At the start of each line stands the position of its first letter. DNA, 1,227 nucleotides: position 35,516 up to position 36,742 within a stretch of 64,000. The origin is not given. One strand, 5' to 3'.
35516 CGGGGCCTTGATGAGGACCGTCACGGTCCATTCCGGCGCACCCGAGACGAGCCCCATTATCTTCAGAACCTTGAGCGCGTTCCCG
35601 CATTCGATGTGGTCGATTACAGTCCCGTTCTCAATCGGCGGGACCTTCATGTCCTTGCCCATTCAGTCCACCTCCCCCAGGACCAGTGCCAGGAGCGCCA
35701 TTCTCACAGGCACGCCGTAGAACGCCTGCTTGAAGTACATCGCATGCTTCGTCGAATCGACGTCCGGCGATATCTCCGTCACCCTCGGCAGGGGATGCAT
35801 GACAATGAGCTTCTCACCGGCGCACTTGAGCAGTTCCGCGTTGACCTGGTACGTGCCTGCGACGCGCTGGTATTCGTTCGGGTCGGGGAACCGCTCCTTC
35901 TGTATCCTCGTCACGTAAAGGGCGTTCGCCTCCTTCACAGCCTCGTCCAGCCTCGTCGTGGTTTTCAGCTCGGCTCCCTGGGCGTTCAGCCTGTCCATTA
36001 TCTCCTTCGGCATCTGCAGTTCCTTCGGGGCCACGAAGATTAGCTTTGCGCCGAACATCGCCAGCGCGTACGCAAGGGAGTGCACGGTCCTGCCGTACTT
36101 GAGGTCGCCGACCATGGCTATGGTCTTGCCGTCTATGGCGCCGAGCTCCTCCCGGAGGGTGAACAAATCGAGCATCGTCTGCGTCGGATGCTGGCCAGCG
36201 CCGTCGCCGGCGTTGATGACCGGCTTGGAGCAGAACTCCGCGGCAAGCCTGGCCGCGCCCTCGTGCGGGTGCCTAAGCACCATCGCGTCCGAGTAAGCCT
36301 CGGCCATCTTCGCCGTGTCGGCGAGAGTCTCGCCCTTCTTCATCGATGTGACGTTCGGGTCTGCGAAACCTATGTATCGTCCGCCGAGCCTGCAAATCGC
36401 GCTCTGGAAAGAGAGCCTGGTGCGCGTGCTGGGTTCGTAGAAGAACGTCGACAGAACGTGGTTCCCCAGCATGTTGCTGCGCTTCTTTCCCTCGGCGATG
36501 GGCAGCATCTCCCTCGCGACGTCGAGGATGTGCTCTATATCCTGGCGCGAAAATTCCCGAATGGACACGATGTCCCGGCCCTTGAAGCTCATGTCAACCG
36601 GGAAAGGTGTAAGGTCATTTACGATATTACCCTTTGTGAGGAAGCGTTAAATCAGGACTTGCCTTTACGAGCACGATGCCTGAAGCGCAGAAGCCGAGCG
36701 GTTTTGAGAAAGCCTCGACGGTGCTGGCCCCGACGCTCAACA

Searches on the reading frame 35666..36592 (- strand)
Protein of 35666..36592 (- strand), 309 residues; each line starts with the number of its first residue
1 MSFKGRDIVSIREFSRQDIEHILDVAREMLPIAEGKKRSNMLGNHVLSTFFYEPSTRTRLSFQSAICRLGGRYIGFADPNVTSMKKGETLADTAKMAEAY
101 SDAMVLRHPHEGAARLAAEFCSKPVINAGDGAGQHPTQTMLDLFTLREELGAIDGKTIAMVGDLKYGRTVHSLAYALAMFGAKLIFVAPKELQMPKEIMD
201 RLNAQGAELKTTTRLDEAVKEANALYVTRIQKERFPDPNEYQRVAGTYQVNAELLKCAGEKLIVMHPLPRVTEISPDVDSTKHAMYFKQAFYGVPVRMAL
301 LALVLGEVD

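Call 7: search_protein_families(library=pfam, proteins=[window:35666-36592:-], max_evalue=0.01)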
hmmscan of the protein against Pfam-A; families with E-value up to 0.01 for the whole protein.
window:35666-36592:- (309 aa): 2 families
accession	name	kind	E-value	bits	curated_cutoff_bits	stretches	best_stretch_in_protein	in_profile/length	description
PF02729.26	OTCace_N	-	8.4e-47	159.4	29.9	1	6-148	1-148/148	Aspartate/ornithine carbamoyltransferase, carbamoyl-P binding domain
PF00185.30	OTCace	-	7.8e-38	130.4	29.4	1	154-303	1-156/157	Aspartate/ornithine carbamoyltransferase, Asp/Orn binding domain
